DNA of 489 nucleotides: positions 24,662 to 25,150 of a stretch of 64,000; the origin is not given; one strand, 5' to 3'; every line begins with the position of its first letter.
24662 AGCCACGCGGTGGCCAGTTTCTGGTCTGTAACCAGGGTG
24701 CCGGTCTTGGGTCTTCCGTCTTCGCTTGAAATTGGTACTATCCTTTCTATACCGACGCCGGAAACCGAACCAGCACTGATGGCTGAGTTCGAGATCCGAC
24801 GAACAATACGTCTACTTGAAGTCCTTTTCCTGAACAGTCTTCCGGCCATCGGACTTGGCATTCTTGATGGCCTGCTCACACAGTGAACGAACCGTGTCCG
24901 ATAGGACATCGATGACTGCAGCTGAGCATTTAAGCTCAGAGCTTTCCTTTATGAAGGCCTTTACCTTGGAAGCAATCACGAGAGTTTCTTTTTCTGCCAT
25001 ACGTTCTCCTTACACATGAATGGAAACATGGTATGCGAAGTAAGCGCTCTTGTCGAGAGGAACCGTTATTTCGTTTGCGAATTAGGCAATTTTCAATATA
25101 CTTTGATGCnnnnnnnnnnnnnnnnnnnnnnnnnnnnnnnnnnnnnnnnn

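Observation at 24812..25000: Singlet histone-fold gene (bacterial histone candidate)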

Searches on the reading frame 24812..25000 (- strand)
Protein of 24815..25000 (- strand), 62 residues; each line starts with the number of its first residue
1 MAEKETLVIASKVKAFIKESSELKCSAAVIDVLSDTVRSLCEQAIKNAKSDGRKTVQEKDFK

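Call 3: search_protein_families(library=pfam, proteins=[window:24815-25000:-], max_evalue=10)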
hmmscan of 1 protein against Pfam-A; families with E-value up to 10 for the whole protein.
seq(62 aa): 3 families
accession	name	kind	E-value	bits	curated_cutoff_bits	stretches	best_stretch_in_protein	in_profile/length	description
PF00808.29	CBFD_NFYB_HMF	-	0.00099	19.8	21.4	1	29-61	29-61/65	Histone-like transcription factor (CBF/NF-Y) and archaeal histone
PF09123.17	DUF1931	-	0.045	14.4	21.8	1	28-61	20-53/138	Domain of unknown function (DUF1931)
PF02269.22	TFIID-18kDa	-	0.055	13.9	27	1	28-61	27-60/93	Transcription initiation factor IID, 18kD subunit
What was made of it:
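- On Pfam PF00808 CBFD_NFYB_HMF: 19.8 bits, E=1e-3, for this protein (call 3).
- On DUF1931 pseudodimeric histones (Aq_328 type): PF09123 E=0.045 over one half of the model only (call 3).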

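Call 4: search_protein_families(library=ncbifam, proteins=[window:24815-25000:-], max_evalue=10)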
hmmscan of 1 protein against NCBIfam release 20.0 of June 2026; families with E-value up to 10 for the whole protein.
seq(62 aa): 1 family
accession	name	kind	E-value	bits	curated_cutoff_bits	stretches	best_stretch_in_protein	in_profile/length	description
NF043032.1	archaea_histone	superfamily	2.7e-05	24.5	50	1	27-61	23-57/60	histone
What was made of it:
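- The individual Pfam and NCBIfam scores are below the curated cut-offs (calls 3, 4).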

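Call 5: search_solved_structures(query=window:24815-25000:-, max_evalue=10, show_alignments=5)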
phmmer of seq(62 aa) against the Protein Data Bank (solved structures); distinct sequences matched with E-value up to 10: 11.
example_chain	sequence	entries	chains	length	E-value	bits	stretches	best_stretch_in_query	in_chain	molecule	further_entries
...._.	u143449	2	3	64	9.2e-13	50.9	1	5-61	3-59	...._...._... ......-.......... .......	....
8cmp_A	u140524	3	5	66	9.2e-13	50.9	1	5-61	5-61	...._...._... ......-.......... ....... | Transcription factor CBF/NF-Y/archaeal histone domain-containing protein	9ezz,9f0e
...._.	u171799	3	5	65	1.9e-08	37.5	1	2-61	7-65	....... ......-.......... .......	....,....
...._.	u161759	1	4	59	6.1e-07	32.8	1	7-57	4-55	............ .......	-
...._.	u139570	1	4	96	0.0053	20.6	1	11-62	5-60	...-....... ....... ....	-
9qv5_A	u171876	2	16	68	0.008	20.1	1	12-62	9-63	Archaeal histone A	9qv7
9qv6_A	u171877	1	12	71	0.0088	19.9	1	12-62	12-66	Archaeal histone A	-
1f1e_A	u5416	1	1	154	0.05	17.6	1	14-61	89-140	HISTONE FOLD PROTEIN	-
1hta_A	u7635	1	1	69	0.31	15.2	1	27-61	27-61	HISTONE HMFA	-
1b67_A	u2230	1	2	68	0.31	15.1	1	27-61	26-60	PROTEIN (HISTONE HMFA)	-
1a7w_A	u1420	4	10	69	0.32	15.1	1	28-61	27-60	HISTONE HMFB | PROTEIN (HISTONE HMFB) | HISTONE B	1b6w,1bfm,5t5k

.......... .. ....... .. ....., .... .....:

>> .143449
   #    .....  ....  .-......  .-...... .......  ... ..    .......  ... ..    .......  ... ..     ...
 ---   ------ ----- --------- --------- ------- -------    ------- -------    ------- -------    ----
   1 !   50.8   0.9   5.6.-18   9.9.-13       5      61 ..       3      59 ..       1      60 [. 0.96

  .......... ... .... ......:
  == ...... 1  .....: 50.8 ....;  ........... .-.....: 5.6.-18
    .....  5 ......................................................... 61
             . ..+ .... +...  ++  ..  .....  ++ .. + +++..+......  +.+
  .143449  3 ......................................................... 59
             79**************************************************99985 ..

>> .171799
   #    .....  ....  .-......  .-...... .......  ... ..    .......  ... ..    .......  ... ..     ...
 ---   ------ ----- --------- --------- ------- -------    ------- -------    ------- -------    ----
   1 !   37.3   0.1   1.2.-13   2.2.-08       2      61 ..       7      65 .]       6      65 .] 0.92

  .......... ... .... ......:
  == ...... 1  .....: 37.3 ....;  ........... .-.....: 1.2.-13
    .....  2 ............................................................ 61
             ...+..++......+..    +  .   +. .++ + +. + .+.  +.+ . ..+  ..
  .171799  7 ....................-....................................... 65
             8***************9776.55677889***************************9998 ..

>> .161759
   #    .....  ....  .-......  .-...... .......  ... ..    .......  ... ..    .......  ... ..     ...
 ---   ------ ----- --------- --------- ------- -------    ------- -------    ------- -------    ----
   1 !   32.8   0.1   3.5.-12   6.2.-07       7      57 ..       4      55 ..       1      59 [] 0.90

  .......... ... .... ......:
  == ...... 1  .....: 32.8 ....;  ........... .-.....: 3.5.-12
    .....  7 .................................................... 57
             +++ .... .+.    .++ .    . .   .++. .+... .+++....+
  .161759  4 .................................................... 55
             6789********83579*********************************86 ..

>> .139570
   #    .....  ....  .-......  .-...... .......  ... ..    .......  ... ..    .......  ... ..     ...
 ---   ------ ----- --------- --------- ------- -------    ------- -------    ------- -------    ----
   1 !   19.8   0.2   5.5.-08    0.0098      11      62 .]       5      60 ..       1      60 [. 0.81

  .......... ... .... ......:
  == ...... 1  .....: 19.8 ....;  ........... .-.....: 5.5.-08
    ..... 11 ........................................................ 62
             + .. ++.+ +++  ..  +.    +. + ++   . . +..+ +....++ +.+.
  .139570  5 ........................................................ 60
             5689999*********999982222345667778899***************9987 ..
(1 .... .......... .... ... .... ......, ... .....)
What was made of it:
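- Checked: This is far beyond chance. phmmer against PDB sequences gives E=9.2e-13 to HBb (call 5).
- Sequence: phmmer E=9.2e-13 to HBb against 1.9e-8 to HLp (call 5).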

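Call 6: find_homologous_proteins(query=window:24815-25000:-, max_evalue=0.001)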
Query seq(62 aa) (62 aa): 118 proteins with E <= 0.001 among 118 candidates.
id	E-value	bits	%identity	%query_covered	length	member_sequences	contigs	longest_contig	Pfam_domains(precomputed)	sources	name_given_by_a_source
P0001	7.1e-26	106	90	100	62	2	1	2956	-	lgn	-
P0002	1.3e-25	105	89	100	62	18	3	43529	-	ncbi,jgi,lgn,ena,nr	ncbi:MAG: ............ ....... KKA67_01825 [Spirochaetes bacterium]|nr:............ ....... [Spiroch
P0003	1.9e-25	104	89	100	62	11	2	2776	-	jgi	-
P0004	5.2e-25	103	87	100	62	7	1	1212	-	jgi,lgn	jgi:histone H3/H4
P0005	1.1e-24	102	85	100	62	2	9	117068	-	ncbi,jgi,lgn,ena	-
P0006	1.2e-24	102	85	100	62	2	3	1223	-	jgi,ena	-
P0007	1.9e-24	101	87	100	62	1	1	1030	-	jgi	-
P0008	5.0e-24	100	85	100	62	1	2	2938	-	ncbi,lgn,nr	ncbi:MAG: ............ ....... JXM71_00395 [Spirochaetales bacterium]|nr:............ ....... [Spiro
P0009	5.2e-24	100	85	100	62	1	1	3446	-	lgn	-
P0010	6.1e-24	100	82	100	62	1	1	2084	-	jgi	-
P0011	7.1e-24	99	82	100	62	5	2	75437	-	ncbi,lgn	-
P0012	1.3e-23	99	82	100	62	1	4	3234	-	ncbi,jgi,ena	-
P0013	3.6e-23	97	81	100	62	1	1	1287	-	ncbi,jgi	-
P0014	3.6e-23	97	76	100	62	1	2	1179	-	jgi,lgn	jgi:histone H3/H4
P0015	4.8e-23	97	81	100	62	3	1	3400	PF00808.30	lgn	-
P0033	1.1e-21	93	79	100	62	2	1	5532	PF00808.30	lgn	-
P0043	3.2e-20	88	76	100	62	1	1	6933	PF00808.30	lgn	-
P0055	1.5e-19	86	71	100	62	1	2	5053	PF00808.30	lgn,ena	-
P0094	1.2e-16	77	66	98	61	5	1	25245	PF00808.30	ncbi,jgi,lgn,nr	ncbi:MAG: NFYB/HAP3 family transcription factor subunit [Spirochaetales bacterium]|nr:NFYB/HAP3 fami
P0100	2.1e-15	73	66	98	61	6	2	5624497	PF00808.30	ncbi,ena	-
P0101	2.8e-15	73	67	98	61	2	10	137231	PF00808.30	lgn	-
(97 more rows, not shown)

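Call 18: find_related_loci(query=window:24815-25000:-, collection=genome_contigs, flank=6000)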
Query seq(62 aa) (62 aa) in genome_contigs; peptide patterns used: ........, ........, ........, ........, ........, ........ (x = any residue, [..] = any of these).
519 stretches matched a pattern; 199 encode a relative of the query (tblastn E <= 1e-3); the best 80 are kept; 80 distinct loci.
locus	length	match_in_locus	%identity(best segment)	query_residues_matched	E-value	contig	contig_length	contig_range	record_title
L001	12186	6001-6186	89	1-62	4e-32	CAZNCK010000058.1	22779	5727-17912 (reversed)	MAG TPA_asm: uncultured Treponemataceae bacterium isolate SRP050083_co2_42 genome assembly, contig: NODE_1482_length_227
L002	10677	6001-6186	90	1-62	1e-31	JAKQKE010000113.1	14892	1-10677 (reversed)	MAG: Spirochaetota bacterium isolate USDV_maxbin.089 k141_401024, whole genome shotgun sequence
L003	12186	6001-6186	89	1-62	1e-31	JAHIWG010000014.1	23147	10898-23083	MAG: Spirochaetes bacterium isolate MM_PW_MetaG.mb.34 MM_PW_MetaG.mb.34_k141_58972, whole genome shotgun sequence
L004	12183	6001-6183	90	1-61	1e-31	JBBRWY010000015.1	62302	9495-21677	MAG: Treponematales bacterium isolate La4_metabat2.114 La4_metabat2.114_K_1568418_L_62302_cov_25.0482, whole genome shot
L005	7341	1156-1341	89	1-62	1e-31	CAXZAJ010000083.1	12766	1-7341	MAG: uncultured bacterium isolate ERR13599002_concoct_79 genome assembly, contig: ERZ24875815.982, whole genome shotgun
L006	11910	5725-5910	89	1-62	2e-31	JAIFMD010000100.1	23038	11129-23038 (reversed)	MAG: Spirochaetes bacterium isolate bin_251 scaffold_14462, whole genome shotgun sequence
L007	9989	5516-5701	87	1-62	3e-31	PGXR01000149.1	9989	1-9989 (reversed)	MAG: Spirochaetae bacterium HGW-Spirochaetae-7 08E140C01_z5_2013_Ig3399_v2_scaffold_5488, whole genome shotgun sequence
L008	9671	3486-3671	89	1-62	3e-31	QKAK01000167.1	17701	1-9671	MAG: Spirochaetes bacterium isolate SZUA-370 scaffold_18819, whole genome shotgun sequence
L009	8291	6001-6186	85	1-62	8e-31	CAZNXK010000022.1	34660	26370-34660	MAG TPA_asm: uncultured Treponemataceae bacterium isolate SRP062349_co6_229 genome assembly, contig: NODE_755_length_346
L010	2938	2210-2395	85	1-62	2e-30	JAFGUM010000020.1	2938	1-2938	MAG: Spirochaetales bacterium isolate ZodW_maxbin.191 k87_442881, whole genome shotgun sequence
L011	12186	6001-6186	85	1-62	5e-30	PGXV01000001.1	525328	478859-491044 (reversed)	MAG: Spirochaetae bacterium HGW-Spirochaetae-3 08E140C01_z5_2013_Ig3399_v2_scaffold_25, whole genome shotgun sequence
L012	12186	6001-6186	82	1-62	6e-29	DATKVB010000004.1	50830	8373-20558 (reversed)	MAG TPA_asm: bacterium isolate SMAG_U14122 k141_1925902, whole genome shotgun sequence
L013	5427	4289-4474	81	1-62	6e-29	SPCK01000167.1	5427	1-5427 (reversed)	MAG: Spirochaetales bacterium isolate das_tool.maxbin2.98 k141_182756, whole genome shotgun sequence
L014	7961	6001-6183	84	1-61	1e-28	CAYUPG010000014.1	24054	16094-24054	MAG TPA_asm: uncultured Treponema sp. isolate SRP278314_co2_255 genome assembly, contig: NODE_2833_length_24054_cov_4.89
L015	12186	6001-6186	79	1-62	3e-28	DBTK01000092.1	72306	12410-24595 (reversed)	MAG TPA_asm: Spirochaetaceae bacterium UBA1318 UBA1318_contig_1364, whole genome shotgun sequence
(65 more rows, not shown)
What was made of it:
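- Conservation is tight (62 aa, 65-90% identity across many Spirochaetia; calls 6, 18), as expected for a core protein. There are 118 protein clusters of the same length (call 6) and relatives confirmed at 199 places in the species-representative genome collection, 80 loci kept (call 18).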

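Call 29: predict_structure(alignment_id=A1)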
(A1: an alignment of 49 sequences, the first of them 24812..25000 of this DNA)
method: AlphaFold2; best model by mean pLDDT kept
length: 62 residues; sequences in the alignment: 49
mean_pLDDT: 84.4   pTM: 0.59
mean pLDDT of the five models: 84.4, 84.4, 84.1, 83.9, 82.5
residues with pLDDT >= 90: 22; 70-90: 33; 50-70: 5; < 50: 2
segments of 3 or more residues with pLDDT < 50: none
pLDDT, mean of each block of 10 residues (from residue 1): 63 88 87 88 92 90 80
secondary structure, 60 per line:
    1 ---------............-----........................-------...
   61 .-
elements in order: H10-21 H27-50 H58-61
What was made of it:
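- On Archaeal or eukaryotic nucleosomal histones: alpha3 has 4 residues and the chain ends at residue 62 (call 29).
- Structure: AF2 helices 10-21, 27-50, 58-61 (call 29). The fold is predicted confidently (call 29).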

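Call 33: fold_search(model_id=the predicted structure, library=pdb)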
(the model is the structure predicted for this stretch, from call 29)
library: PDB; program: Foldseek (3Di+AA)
matches with E <= 10: 1070; with E <= 0.001: 7
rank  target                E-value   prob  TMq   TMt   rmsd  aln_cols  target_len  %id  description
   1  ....                  1.3e-05  1.00  0.88  0.87   0.9        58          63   48  Histone from Bdellovibrio bacteriovorus (released 2023-08-30)
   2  9ezz_A                1.8e-05  1.00  0.89  0.90   0.8        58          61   48  Bacterial histone protein HBb from Bdellovibrio bacteriovorus bound to DNA (released 2024-06-26)
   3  9ezz_B                2.0e-05  1.00  0.88  0.88   0.9        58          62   48  Bacterial histone protein HBb from Bdellovibrio bacteriovorus bound to DNA (released 2024-06-26)
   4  9f0e_A                2.4e-05  1.00  0.88  0.92   0.9        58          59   48  Bacterial histone protein HBb from Bdellovibrio bacteriovorus bound to DNA (released 2024-06-26)
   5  8cmp                  7.6e-05  1.00  0.85  0.91   0.9        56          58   48  DNA-binding bacterial histone protein HBB from Bdellovibrio bacteriovorus (released 2024-03-06)
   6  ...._A                9.8e-04  1.00  0.81  0.88   1.2        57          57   38  Bacterial histone HLp from Leptospira perolatii bound to DNA (released 2025-12-24)
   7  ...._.                9.8e-04  1.00  0.78  0.86   1.5        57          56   38  DNA-binding bacterial histone HLp from Leptospira perolatii (released 2025-12-24)
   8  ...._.                1.8e-03  1.00  0.79  0.84   1.3        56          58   38  Archaeal histone protein HTkC from Thermococcus kodakarensis (released 2024-10-02)
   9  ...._B                2.5e-03  1.00  0.77  0.83   1.3        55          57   38  Archaeal histone protein HTkC from Thermococcus kodakarensis (released 2024-10-02)
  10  6kbb_D                4.6e-02  0.99  0.64  0.47   2.9        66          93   15  Role of the DEF/Y motif of Swc5 in histone H2A.Z deposition (released 2020-01-29)
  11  9qv6_A                4.9e-02  1.00  0.68  0.60   2.5        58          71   28  Asgard HHoB hypernucleosome in the closed state (released 2025-10-29)
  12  9qv5_A                5.2e-02  1.00  0.70  0.64   2.5        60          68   27  Asgard Archaeal HHoB nucleosome in the closed conformation (released 2025-10-29)
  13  1ku5_A                5.2e-02  0.99  0.59  0.57   2.9        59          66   22  Crystal Structure of recombinant histone HPhA from hyperthermophilic archaeon Pyrococcus horikoshii OT3 (released 2003-08-26)
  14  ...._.                5.6e-02  1.00  0.66  0.46   2.7        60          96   28  Structure of a non-canonical histone from archaea (released 2023-07-12)
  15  4wnn_D                6.4e-02  0.99  0.65  0.45   3.1        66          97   20  SPT16-H2A-H2B FACT HISTONE Complex (released 2015-10-21)
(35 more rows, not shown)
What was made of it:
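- Foldseek top five are all HBb, TM 0.85-0.89, rmsd 0.8-0.9 A (call 33). It has clear homology to HLp and HTkC (E=1.9e-8 and 6e-7, call 5; TM 0.78-0.81, call 33).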

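Call 35: find_encoding_contigs(protein=window:24815-25000:-, flank=5000, max_places=6)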
Protein seq(62 aa) (62 aa): 9 contigs read that carry it; 6 places shown.
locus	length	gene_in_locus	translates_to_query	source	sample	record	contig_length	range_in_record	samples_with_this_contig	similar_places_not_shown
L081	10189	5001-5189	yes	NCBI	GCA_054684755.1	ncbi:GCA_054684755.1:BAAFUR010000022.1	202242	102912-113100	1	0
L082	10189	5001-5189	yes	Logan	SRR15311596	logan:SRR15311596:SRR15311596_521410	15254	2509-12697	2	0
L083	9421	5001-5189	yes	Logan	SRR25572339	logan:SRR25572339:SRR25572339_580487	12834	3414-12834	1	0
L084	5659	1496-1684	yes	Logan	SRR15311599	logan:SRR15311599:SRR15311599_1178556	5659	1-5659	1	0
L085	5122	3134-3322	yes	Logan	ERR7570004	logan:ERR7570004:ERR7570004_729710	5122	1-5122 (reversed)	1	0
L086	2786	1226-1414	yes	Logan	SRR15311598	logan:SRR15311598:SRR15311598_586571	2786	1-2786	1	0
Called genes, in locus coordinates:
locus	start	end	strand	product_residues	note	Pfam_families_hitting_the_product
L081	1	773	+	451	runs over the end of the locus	PF01368:DHH (weak), PF02272:DHHA1 (weak), PF00571:CBS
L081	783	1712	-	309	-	-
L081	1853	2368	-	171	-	-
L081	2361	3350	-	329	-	PF12127:FloA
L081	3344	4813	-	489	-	PF25145:NfeD1b_N, PF24961:NfeD_membrane, PF01957:NfeD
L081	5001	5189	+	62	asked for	-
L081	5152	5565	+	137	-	-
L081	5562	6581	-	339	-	PF01070:FMN_dh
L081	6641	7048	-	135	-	PF20791:Acyl-ACP_TE_C (weak), PF13279:4HBT_2, PF03061:4HBT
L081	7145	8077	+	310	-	PF00005:ABC_tran, PF13304:AAA_21, PF13732:DrrA1-3_C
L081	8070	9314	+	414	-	PF12679:ABC2_membrane_2, PF12698:ABC2_membrane_3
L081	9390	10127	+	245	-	PF02811:PHP (weak)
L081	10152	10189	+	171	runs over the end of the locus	PF03692:CxxCxxCC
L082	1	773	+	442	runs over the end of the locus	PF02272:DHHA1 (weak), PF00571:CBS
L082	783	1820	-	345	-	-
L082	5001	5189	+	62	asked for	-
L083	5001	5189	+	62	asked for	-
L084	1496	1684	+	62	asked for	-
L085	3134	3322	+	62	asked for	-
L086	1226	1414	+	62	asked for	-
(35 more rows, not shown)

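Call 62: search_protein_families(library=pfam, alignment_id=A1, max_evalue=0.01)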
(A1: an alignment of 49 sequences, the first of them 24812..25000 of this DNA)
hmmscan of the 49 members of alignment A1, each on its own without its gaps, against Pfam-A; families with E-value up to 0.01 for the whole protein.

A. member 1, window:24812-25000:- (62 aa): 1 family
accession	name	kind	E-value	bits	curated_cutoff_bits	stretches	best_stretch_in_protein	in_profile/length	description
PF00808.29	CBFD_NFYB_HMF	-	0.00099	19.8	21.4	1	29-61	29-61/65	Histone-like transcription factor (CBF/NF-Y) and archaeal histone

B. families by the number of members that match (of 49 scanned): 4 families
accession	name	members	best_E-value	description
PF00808.29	CBFD_NFYB_HMF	47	8.7e-06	Histone-like transcription factor (CBF/NF-Y) and archaeal histone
PF17862.7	AAA_lid_3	1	0.0031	AAA+ lid domain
PF09123.17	DUF1931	1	0.0063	Domain of unknown function (DUF1931)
PF02987.21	LEA_4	1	0.0075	Late embryogenesis abundant protein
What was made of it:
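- On Pfam PF00808 CBFD_NFYB_HMF: 47 of 49 family members match at E<=0.01, best 8.7e-6 (call 62).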

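Call 63: search_solved_structures(query=A1, max_evalue=0.001)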
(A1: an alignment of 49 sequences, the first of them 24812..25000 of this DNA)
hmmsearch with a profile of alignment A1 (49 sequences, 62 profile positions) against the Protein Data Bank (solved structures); distinct sequences matched with E-value up to 0.001: 7.
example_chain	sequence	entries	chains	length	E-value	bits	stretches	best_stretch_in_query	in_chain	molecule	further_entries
8cmp_A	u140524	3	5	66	4.6e-21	78.1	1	4-61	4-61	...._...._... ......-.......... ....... | Transcription factor CBF/NF-Y/archaeal histone domain-containing protein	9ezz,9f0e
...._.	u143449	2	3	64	7.5e-21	77.4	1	5-61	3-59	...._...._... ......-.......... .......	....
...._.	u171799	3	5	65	1.1e-15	60.9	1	2-61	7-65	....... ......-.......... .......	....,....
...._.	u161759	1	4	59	5.1e-11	45.9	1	7-59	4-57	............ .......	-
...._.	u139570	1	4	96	3.2e-05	27.4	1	13-62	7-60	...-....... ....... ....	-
9qv5_A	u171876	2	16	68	0.00028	24.4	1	12-62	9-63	Archaeal histone A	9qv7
9qv6_A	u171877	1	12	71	0.00031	24.2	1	12-62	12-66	Archaeal histone A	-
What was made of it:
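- Closest known: Archaeal nucleosomal histones. Same: Weak but detectable similarity (E 0.3 singly; ~3e-4 from the family profile to Asgard HHoB; calls 5, 63).
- Family profile 4.6e-21 to HBb against 1.1e-15 to HLp and ~3e-4 to archaeal nucleosomal histones (call 63). Sequence and profile scores clearly favour HBb (calls 5, 63).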
